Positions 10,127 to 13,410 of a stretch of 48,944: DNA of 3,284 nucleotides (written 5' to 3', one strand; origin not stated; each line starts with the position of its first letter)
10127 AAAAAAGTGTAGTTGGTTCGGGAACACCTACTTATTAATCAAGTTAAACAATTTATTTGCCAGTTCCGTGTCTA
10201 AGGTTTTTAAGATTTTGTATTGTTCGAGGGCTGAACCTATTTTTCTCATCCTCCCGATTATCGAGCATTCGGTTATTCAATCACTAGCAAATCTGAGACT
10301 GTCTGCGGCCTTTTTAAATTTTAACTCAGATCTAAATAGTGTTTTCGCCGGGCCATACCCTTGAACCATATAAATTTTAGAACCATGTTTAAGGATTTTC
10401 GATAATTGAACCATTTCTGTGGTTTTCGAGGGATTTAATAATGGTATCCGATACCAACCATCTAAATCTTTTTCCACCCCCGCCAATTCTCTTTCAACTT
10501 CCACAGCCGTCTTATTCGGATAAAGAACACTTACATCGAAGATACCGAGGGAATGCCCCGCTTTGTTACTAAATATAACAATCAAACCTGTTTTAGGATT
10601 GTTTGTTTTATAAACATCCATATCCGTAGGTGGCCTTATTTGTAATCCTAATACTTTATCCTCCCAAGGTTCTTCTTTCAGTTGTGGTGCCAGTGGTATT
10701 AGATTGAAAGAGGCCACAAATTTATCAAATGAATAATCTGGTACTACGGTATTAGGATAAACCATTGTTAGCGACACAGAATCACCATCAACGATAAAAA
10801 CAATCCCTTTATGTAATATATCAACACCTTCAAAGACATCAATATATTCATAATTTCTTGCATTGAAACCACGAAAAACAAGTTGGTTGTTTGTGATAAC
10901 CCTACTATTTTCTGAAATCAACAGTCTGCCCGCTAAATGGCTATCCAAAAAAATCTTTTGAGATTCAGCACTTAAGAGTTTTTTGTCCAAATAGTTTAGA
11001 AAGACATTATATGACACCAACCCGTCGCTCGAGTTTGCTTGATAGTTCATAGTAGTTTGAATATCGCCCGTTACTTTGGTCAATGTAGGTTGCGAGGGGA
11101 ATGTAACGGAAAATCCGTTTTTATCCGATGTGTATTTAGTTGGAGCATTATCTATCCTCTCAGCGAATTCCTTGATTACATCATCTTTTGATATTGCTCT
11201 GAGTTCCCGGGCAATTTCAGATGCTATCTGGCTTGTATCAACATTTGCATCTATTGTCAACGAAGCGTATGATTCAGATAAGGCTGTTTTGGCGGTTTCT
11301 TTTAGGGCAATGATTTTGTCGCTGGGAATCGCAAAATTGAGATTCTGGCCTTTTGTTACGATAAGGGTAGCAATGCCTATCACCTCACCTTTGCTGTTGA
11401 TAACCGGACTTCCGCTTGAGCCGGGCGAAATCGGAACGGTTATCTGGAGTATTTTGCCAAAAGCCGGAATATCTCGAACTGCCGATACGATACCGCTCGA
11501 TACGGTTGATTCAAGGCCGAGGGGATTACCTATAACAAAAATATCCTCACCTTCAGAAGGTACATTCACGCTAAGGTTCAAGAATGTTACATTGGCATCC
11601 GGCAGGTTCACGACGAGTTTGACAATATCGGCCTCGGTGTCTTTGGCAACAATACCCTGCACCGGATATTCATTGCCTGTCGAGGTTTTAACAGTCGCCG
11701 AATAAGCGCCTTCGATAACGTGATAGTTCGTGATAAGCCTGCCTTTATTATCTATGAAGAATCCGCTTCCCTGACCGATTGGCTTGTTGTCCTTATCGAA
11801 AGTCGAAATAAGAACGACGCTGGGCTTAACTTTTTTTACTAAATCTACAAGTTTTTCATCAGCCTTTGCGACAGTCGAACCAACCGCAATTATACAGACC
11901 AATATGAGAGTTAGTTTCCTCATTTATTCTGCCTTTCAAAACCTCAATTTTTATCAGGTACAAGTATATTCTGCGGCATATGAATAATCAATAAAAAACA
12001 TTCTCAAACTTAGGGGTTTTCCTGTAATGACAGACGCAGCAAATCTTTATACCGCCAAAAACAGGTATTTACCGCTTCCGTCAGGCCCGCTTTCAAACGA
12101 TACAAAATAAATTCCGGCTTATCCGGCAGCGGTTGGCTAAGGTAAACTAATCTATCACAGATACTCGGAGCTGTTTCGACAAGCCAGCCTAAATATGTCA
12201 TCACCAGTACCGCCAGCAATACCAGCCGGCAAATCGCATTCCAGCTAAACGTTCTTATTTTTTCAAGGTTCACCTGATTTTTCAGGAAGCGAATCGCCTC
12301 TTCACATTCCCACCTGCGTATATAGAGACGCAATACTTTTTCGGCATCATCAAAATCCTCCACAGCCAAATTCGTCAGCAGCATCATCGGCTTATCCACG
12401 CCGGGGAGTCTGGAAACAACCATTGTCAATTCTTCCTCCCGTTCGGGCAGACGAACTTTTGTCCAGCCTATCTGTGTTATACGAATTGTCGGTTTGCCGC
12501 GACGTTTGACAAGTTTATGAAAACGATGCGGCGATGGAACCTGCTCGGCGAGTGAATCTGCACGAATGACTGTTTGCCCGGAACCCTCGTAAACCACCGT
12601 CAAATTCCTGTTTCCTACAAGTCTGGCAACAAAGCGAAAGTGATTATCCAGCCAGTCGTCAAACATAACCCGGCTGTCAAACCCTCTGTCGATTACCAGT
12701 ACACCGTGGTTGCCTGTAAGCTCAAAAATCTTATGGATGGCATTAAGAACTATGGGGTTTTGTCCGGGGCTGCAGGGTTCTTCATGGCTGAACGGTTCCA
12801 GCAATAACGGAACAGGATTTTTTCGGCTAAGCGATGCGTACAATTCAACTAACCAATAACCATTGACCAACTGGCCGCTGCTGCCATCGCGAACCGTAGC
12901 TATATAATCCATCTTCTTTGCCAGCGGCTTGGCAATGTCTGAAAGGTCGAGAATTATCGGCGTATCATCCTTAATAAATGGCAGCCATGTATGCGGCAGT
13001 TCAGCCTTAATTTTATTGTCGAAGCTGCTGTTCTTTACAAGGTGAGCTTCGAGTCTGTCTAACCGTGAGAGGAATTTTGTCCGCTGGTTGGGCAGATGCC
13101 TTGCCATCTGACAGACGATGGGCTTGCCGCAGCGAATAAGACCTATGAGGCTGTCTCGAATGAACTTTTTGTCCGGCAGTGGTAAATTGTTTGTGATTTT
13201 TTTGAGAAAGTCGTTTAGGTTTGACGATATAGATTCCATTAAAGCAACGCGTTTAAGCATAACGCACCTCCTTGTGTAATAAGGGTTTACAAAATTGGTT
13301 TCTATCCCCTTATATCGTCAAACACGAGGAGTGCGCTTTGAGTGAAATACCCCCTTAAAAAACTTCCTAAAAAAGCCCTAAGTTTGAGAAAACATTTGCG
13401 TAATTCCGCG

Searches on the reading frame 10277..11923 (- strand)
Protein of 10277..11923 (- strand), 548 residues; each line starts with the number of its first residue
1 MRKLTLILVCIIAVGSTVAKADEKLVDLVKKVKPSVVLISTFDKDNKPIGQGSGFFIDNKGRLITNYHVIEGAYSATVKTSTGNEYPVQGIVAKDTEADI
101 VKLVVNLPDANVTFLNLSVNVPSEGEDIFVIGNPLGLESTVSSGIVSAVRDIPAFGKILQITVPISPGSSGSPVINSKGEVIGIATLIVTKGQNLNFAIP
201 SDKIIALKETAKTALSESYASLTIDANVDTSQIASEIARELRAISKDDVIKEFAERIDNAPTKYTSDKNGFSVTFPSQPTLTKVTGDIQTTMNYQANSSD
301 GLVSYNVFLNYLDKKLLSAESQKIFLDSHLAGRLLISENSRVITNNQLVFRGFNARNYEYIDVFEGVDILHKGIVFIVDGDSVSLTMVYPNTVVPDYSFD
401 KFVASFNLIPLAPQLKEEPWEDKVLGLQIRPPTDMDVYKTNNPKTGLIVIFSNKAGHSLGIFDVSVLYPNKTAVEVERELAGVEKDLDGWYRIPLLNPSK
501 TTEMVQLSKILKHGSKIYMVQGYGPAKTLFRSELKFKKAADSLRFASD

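Call 94: search_protein_families(library=pfam, proteins=[window:10277-11923:-], max_evalue=0.001)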
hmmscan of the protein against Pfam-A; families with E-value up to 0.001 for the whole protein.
window:10277-11923:- (548 aa): 4 families
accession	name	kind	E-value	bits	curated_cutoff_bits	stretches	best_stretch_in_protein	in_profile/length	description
PF13365.12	Trypsin_2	-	2.3e-28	100.2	27.6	1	52-184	1-144/144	Trypsin-like peptidase domain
PF05579.19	Peptidase_S32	-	3.8e-07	30.1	24.7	1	166-247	206-284/297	Equine arteritis virus serine endopeptidase S32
PF00089.32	Trypsin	-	6e-07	29.9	20.6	1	53-203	28-215/220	Trypsin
PF10459.15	Peptidase_S46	-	0.00033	19.9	22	0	163-185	628-650/698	Peptidase S46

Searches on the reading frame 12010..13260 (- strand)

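Call 94: search_protein_families(library=pfam, proteins=[window:12010-13260:-], max_evalue=0.001)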
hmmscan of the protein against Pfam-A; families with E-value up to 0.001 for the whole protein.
window:12010-13260:- (416 aa): 1 family
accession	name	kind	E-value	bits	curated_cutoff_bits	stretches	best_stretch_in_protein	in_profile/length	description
PF01609.27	DDE_Tnp_1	-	5e-10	39.9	23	1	172-353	66-197/200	Transposase DDE domain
